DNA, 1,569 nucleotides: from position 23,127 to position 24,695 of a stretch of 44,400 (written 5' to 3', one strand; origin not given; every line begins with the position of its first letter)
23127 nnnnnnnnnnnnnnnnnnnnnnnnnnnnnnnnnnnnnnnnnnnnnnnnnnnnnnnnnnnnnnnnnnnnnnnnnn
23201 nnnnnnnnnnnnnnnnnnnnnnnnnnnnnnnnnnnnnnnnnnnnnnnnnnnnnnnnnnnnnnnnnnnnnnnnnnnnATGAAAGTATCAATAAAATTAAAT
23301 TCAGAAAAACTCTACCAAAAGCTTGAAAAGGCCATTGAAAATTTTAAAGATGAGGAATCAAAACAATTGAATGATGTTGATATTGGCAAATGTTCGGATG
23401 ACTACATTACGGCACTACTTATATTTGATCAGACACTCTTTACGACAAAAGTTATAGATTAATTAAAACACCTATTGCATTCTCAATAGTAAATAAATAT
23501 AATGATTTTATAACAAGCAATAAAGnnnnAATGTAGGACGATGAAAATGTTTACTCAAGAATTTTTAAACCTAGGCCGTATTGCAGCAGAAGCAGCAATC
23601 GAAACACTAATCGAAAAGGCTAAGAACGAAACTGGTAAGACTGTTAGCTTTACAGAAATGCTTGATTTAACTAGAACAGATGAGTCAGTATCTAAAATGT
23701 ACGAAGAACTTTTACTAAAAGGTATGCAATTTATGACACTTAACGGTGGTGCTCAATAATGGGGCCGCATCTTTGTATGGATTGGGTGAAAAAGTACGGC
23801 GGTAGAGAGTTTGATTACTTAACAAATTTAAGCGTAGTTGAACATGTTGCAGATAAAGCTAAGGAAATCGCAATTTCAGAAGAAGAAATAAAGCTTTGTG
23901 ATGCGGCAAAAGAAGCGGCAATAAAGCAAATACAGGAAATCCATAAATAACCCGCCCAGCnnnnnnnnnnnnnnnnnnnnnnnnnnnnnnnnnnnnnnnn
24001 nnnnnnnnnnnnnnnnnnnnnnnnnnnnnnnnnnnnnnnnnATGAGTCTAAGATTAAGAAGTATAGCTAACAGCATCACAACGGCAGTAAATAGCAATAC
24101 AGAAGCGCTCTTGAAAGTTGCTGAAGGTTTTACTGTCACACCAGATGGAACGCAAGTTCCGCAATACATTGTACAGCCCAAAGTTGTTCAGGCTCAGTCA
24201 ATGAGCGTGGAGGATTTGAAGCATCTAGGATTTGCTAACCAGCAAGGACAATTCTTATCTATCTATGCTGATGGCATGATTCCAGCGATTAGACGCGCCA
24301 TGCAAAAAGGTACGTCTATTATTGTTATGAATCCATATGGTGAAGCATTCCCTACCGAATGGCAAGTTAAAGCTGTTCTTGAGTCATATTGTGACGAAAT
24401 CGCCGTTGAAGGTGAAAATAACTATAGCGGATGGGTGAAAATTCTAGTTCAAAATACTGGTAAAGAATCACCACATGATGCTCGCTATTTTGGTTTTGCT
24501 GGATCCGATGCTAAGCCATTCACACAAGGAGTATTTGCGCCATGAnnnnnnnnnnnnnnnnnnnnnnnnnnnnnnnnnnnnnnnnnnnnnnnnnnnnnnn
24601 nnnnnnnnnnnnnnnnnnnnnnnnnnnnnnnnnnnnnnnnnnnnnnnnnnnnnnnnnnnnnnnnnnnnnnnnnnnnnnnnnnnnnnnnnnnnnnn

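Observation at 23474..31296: Two moron cassettes in the tail module driven by a duplicated promoter (32-bp identical core)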

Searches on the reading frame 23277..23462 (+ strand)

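Call 14: search_protein_families(library=phrogs, proteins=[window:23277-23462:+], max_evalue=0.01)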
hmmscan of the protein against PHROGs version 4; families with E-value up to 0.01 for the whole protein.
window:23277-23462:+ (61 aa): 1 family
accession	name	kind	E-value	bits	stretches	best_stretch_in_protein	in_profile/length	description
phrog_9977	-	unknown function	1.1e-36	125.6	1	1-61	1-61/61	-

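Call 15: search_protein_families(library=pfam, proteins=[window:23277-23462:+], max_evalue=0.1)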
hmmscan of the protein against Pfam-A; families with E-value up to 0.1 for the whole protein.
window:23277-23462:+ (61 aa): 0 families

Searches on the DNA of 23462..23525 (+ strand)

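Call 22: search_dna_similar(query=window:23462-23525:+, collection=phages, mode=distant, max_rows=60, max_evalue=0.01)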
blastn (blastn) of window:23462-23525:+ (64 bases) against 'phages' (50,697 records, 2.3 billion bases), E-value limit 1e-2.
Records with a match: 46; places in all: 51; records where one place covers at least 80% of the query: 6.
Best place of each record, by identity: >=99% 8; 95-99% 18; 90-95% 18; 80-90% 2.
By first word of the organism name: Acinetobacter 46.
By host as written in the record: Acinetobacter baumannii 25; Acinetobacter sp. 5; - 2; Acinetobacter baumannii YMC/13/01/C62 2; Acinetobacter baumannii AB2013-95 1; Acinetobacter baumannii strain KZ-1102 1; Acinetobacter baumannii AB10 1; Acinetobacter baumannii Tehran-1 1; and 8 more.
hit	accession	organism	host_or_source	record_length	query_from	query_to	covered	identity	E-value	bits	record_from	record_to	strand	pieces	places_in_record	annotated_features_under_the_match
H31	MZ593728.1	Acinetobacter phage BUCT628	Acinetobacter sp.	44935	1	62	97%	91.9%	8e-17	91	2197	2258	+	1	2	hypothetical protein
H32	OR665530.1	Acinetobacter phage SR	Acinetobacter baumannii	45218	1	59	92%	93.2%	8e-17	90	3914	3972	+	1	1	hypothetical protein (x2)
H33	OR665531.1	Acinetobacter phage NL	Acinetobacter baumannii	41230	1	59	92%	93.2%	8e-17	90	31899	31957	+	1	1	hypothetical protein (x2)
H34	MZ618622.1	Acinetobacter phage Abp95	Acinetobacter baumannii AB2013-95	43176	12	64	83%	94.3%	1e-14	83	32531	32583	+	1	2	none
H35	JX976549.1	Acinetobacter phage vB_AbaM-IME-AB2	Acinetobacter baumannii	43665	12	64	83%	90.6%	7e-12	74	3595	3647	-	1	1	none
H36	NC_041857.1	Acinetobacter phage vB_AbaM-IME-AB2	Acinetobacter baumannii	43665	12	64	83%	90.6%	7e-12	74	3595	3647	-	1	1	none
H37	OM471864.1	Acinetobacter phage Cato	Acinetobacter baumannii strain KZ-1102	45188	1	50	78%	86.0%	1e-7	60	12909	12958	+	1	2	neck protein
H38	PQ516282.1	Acinetobacter phage vB_AQ1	Acinetobacter sp.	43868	1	42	66%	100.0%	5e-13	77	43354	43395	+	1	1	hypothetical protein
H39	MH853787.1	Acinetobacter phage vB_AbaM_IME284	sewage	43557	1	42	66%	100.0%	5e-13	77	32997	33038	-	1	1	hypothetical protein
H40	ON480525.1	Acinetobacter phage SHI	Acinetobacter baumannii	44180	1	42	66%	100.0%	5e-13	77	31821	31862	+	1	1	record has no annotation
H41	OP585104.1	Acinetobacter phage vB_AbaM_BP10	Acinetobacter baumannii AB10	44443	1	42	66%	100.0%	5e-13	77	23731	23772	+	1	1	hypothetical protein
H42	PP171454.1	Acinetobacter phage vB_AbaM_fThrA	Acinetobacter baumannii Tehran-1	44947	1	42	66%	100.0%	5e-13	77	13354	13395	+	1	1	hypothetical protein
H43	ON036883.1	Acinetobacter phage Scipio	Acinetobacter baumannii strain LUH 5534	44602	2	42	64%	100.0%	2e-12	75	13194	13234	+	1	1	none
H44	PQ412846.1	Acinetobacter phage vB_Aba_ZC3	Acinetobacter baumannii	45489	1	42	66%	97.6%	2e-11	73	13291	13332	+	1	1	hypothetical protein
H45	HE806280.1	Acinetobacter phage AP22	Acinetobacter baumannii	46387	1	42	66%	97.6%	2e-11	73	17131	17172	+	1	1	hypothetical protein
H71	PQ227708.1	Acinetobacter phage vB_Aba_QH4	Acinetobacter baumannii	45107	12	42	48%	100.0%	5e-7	57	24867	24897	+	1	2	none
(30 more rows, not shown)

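Call 47: get_annotated_region(hit=H32, flank=8500)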
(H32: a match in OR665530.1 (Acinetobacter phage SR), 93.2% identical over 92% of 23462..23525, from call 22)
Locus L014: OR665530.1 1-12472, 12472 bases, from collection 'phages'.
description: Acinetobacter phage SR, complete genome.
organism: Acinetobacter phage SR (NCBI taxid 3090860)
taxonomy: Viruses; Duplodnaviria; Heunggongvirae; Uroviricota; Caudoviricetes; Obolenskvirus
host: Acinetobacter baumannii; source: sewage water; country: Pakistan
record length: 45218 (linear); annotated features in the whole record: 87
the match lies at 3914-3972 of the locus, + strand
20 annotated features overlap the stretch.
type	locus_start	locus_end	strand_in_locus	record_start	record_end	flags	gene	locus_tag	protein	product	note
CDS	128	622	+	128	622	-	-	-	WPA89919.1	minor head protein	-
CDS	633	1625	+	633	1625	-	-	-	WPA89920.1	major capsid protein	-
CDS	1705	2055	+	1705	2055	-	-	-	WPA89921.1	hypothetical protein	-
CDS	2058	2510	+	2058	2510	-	-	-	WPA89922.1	hypothetical protein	-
CDS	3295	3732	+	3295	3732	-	-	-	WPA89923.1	tail completion protein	-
CDS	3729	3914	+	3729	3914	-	-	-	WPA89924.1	hypothetical protein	-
CDS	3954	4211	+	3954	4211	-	-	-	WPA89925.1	hypothetical protein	-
CDS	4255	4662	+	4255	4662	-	-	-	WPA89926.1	head protein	-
CDS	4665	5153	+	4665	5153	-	-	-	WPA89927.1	hypothetical protein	-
CDS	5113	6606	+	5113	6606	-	-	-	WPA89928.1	tail sheath protein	-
CDS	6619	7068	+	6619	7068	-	-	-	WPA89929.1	virion structural protein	-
CDS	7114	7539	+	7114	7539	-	-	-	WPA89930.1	tail assembly chaperone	-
CDS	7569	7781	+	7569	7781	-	-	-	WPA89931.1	hypothetical protein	-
CDS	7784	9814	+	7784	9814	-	-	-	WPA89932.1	lysozyme-like protein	-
CDS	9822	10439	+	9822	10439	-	-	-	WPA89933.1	hypothetical protein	-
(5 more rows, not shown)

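Call 48: get_annotated_region(hit=H34, flank=8500)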
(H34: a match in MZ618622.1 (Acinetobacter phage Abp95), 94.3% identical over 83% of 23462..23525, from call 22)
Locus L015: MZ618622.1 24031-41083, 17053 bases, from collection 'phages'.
description: Acinetobacter phage Abp95, complete genome.
organism: Acinetobacter phage Abp95 (NCBI taxid 2863681)
taxonomy: Viruses; Duplodnaviria; Heunggongvirae; Uroviricota; Caudoviricetes; Obolenskvirus
host: Acinetobacter baumannii AB2013-95; source: hospital sewage; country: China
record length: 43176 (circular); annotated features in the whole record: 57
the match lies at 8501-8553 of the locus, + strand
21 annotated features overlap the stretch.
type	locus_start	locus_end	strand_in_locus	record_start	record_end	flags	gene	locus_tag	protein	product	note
CDS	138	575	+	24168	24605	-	-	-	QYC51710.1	putative RNA polymerase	putative RNA polymerase [Acinetobacter phage WCHABP1]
CDS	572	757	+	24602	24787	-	-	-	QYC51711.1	hypothetical protein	hypothetical protein [Acinetobacter bacteriophage AP22] CCH57744.1 hypothetical protein [Acinetobacter bacteriophage ...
CDS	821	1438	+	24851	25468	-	-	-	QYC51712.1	hypothetical protein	AB1gp07 [Acinetobacter phage AB1]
CDS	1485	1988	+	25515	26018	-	-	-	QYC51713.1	hypothetical protein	hypothetical protein [Acinetobacter bacteriophage AP22] CCH57746.1 hypothetical protein [Acinetobacter bacteriophage ...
CDS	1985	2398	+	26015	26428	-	-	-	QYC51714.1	hypothetical protein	AB1gp05 [Acinetobacter phage AB1]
CDS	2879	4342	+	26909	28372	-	-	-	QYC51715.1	hypothetical protein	hypothetical protein AB2_03 [Acinetobacter phage IME-AB2]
CDS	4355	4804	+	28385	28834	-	-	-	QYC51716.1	hypothetical protein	hypothetical protein BPABA14_00570 [Acinetobacter phage YMC-13-01-C62] YP_009203530.1 hypothetical protein ...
CDS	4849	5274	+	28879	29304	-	-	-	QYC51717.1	hypothetical protein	AB1gp01 [Acinetobacter phage AB1] ARQ94737.1 hypothetical protein ABP1_00015 [Acinetobacter phage WCHABP1]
CDS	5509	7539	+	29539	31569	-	-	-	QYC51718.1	hypothetical protein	AB1gp84 [Acinetobacter phage AB1]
CDS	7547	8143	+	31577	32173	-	-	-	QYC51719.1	hypothetical protein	AB1gp83 [Acinetobacter phage AB1]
CDS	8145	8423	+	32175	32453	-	-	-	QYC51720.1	hypothetical protein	hypothetical protein ABP12_00008 [Acinetobacter phage WCHABP12]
CDS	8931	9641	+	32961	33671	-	-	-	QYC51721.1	hypothetical protein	hypothetical protein ABP1_00010 [Acinetobacter phage WCHABP1]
CDS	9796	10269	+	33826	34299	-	-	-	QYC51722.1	putative baseplate assembly protein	putative phage baseplate assembly protein [Acinetobacter bacteriophage AP22] CCH57756.1 putative phage baseplate ...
CDS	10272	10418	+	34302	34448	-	-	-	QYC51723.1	hypothetical protein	hypothetical protein [Acinetobacter bacteriophage AP22] CCH57757.1 hypothetical protein [Acinetobacter bacteriophage ...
CDS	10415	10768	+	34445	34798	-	-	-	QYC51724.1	hypothetical protein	hypothetical protein BPABA14_00490 [Acinetobacter phage YMC-13-01-C62] YP_009203521.1 hypothetical protein ...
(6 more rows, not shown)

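Call 49: get_annotated_region(hit=H35, flank=8500)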
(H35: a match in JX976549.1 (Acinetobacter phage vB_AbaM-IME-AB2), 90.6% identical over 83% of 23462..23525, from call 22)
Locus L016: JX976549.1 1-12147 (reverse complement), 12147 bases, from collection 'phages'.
description: Acinetobacter phage IME-AB2, complete genome.
organism: Acinetobacter phage vB_AbaM-IME-AB2 (NCBI taxid 1243183)
taxonomy: Viruses; Duplodnaviria; Heunggongvirae; Uroviricota; Caudoviricetes; Obolenskvirus; Obolenskvirus AB2
host: Acinetobacter baumannii; source: -; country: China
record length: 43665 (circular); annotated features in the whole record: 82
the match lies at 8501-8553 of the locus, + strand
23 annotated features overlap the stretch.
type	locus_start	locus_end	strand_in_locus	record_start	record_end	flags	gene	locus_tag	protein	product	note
CDS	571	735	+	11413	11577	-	-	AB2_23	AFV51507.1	hypothetical protein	-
CDS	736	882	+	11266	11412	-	-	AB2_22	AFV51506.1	hypothetical protein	-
CDS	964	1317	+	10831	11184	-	-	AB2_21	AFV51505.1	hypothetical protein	similar to hypothetical protein ABTW07_1306; host-associated protein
CDS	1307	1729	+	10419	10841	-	-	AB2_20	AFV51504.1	hypothetical protein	similar to hypothetical protein HMPREF0022_01836; host-associated protein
CDS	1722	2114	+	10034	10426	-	-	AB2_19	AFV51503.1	hypothetical protein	similar to hypothetical protein HMPREF0022_02695; host-associated protein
CDS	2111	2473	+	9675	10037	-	-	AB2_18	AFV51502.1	hypothetical protein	-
CDS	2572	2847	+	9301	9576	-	-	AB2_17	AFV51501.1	hypothetical protein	-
CDS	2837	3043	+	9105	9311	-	-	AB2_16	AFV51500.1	hypothetical protein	similar to AB1gp19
CDS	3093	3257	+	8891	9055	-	-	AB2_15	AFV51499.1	hypothetical protein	-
CDS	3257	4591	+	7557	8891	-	-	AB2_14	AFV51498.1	hypothetical protein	similar to AB1gp17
CDS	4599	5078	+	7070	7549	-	-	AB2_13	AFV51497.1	putative structural protein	-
CDS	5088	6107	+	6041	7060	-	-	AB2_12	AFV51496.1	putative capsid protein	-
CDS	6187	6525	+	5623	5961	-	-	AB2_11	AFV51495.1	hypothetical protein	similar to AB1gp13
CDS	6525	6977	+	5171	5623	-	-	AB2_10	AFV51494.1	hypothetical protein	similar to AB1gp12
CDS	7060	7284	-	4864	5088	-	-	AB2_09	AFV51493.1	hypothetical protein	similar to AB1gp10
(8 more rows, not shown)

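Call 50: get_annotated_region(hit=H71, flank=8500)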
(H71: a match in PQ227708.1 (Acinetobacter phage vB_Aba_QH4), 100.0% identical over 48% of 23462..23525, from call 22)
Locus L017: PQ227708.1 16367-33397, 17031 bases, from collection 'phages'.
description: Acinetobacter phage vB_Aba_QH4, complete genome.
organism: Acinetobacter phage vB_Aba_QH4 (NCBI taxid 3348348)
taxonomy: Viruses; Duplodnaviria; Heunggongvirae; Uroviricota; Caudoviricetes; Obolenskvirus
host: Acinetobacter baumannii; source: sewers; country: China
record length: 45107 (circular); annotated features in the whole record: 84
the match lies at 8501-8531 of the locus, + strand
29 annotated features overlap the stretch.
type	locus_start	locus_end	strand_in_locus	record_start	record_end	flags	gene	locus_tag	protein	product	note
CDS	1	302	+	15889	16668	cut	-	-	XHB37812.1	hypothetical protein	-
CDS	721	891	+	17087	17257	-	-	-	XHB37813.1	hypothetical protein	-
CDS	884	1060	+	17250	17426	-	-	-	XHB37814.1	hypothetical protein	-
CDS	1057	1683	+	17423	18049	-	-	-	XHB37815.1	hypothetical protein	-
CDS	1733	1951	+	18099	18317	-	-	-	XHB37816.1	hypothetical protein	-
CDS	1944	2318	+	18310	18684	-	-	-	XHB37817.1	hypothetical protein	-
CDS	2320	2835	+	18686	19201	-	-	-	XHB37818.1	hypothetical protein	-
CDS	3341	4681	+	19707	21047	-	-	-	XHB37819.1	hypothetical protein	-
CDS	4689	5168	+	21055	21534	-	-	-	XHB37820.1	hypothetical protein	-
CDS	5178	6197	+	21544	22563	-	-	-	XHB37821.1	major capsid protein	-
CDS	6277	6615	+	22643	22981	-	-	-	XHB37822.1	hypothetical protein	-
CDS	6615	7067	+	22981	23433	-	-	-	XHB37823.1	hypothetical protein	-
CDS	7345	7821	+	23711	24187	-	-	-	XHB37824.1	hypothetical protein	-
CDS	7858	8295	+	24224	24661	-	-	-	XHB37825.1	hypothetical protein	-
CDS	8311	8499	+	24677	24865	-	-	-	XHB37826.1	hypothetical protein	-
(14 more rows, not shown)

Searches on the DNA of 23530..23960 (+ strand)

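Call 67: search_dna_similar(query=window:23530-23960:+, collection=phages, mode=distant, max_rows=25)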
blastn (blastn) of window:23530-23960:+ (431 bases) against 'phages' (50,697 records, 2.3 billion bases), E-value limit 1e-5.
No match.

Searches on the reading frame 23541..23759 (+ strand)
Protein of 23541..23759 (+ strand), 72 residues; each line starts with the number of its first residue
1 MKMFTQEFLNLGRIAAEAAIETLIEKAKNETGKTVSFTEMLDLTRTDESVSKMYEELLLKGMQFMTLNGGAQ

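Call 14: search_protein_families(library=phrogs, proteins=[window:23541-23759:+], max_evalue=0.01)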
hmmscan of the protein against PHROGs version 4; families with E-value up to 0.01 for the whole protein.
window:23541-23759:+ (72 aa): 0 families

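Call 15: search_protein_families(library=pfam, proteins=[window:23541-23759:+], max_evalue=0.1)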
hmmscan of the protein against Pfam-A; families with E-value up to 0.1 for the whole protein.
window:23541-23759:+ (72 aa): 1 family
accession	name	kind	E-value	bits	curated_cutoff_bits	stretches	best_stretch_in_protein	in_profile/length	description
PF00239.26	Resolvase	-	0.00086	19.9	23.3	1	17-69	49-101/145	Resolvase, N terminal domain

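Call 69: find_homologous_proteins(query=window:23541-23756:+, max_evalue=0.001)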
Query seq(72 aa) (72 aa): 1 proteins with E <= 0.001 among 1 candidates.
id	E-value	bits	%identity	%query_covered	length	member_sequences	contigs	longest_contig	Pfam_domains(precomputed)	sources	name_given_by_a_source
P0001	5.4e-36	138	100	97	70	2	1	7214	-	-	-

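Call 89: search_solved_structures(query=window:23547-23756:+, max_evalue=1)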
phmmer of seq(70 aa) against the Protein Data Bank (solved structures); distinct sequences matched with E-value up to 1: 18.
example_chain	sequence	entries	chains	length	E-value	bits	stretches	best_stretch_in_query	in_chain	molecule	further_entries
6fsq_A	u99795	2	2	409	1.6e-08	37.8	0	9-35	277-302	alphaRep A3_bGFPD | A3_bGFPD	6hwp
6ft5_A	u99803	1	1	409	6.7e-08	35.8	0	8-31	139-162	alphaRep A3_A3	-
9sah_A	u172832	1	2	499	1.4e-07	34.8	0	9-44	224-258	E4-NB2 synthetic fusion protein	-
4zv6_A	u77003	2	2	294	3.1e-07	33.7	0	8-30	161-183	AlphaRep-7 | alpha-Rep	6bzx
4xl5_C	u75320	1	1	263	8.3e-06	29.2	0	9-31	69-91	bGFP-A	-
6veh_A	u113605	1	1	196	4.9e-05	26.8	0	7-34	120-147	HEAT repeat domain-containing protein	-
8aw4_A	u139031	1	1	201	0.0001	25.9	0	9-31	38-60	ALPHAREP bB-E3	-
9rhz_A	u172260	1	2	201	0.00019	25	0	7-30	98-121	ALPHAREP bE5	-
6gwc_C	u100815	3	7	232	0.00024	24.7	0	9-31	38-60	iE5 ALPHAREP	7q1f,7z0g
3ltj_A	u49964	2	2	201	0.00027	24.5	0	8-31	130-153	AlphaRep-4 | bA3-2: binder of A3 protein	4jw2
3ltm_A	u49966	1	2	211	0.00036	24.1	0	8-31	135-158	Alpha-Rep4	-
7p0h_A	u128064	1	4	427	0.00091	22.8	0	7-42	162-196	Helicobacter pylori ComF fused to an artificial alphaREP crystallization helper (named B2)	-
6gx7_E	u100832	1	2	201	0.0015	22.2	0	9-43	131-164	iiiA5 ALPHAREP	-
9t1m_A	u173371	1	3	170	0.0031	21.2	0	9-31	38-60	Alpha Rep E4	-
4xvp_D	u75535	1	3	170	0.0043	20.8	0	5-29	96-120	BGFP-C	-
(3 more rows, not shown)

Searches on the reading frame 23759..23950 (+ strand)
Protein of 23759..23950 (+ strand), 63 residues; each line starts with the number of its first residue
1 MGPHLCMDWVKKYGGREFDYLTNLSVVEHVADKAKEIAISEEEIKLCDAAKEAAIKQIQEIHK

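Call 14: search_protein_families(library=phrogs, proteins=[window:23759-23950:+], max_evalue=0.01)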
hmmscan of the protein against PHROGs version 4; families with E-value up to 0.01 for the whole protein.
window:23759-23950:+ (63 aa): 0 families

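Call 15: search_protein_families(library=pfam, proteins=[window:23759-23950:+], max_evalue=0.1)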
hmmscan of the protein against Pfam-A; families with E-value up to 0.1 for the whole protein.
window:23759-23950:+ (63 aa): 1 family
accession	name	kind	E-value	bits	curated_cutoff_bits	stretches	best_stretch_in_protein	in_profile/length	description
PF02771.21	Acyl-CoA_dh_N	-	0.035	14.9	22.9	0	5-32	46-73/113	Acyl-CoA dehydrogenase, N-terminal domain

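Call 90: search_solved_structures(query=window:23759-23947:+, max_evalue=1)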
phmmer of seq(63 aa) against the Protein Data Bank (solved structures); distinct sequences matched with E-value up to 1: 1.
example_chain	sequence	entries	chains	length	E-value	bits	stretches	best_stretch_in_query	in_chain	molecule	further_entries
9we4_B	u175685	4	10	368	0.31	14.9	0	5-51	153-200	N-methyltransferase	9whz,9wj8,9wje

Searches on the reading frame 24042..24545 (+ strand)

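Call 14: search_protein_families(library=phrogs, proteins=[window:24042-24545:+], max_evalue=0.01)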
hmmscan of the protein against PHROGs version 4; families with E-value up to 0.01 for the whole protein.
window:24042-24545:+ (167 aa): 1 family
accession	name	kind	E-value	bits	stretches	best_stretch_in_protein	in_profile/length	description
phrog_1912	-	head and packaging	6.4e-40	137.4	1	3-141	1-121/122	head protein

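Call 15: search_protein_families(library=pfam, proteins=[window:24042-24545:+], max_evalue=0.1)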
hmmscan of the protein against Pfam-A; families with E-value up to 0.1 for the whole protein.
window:24042-24545:+ (167 aa): 0 families
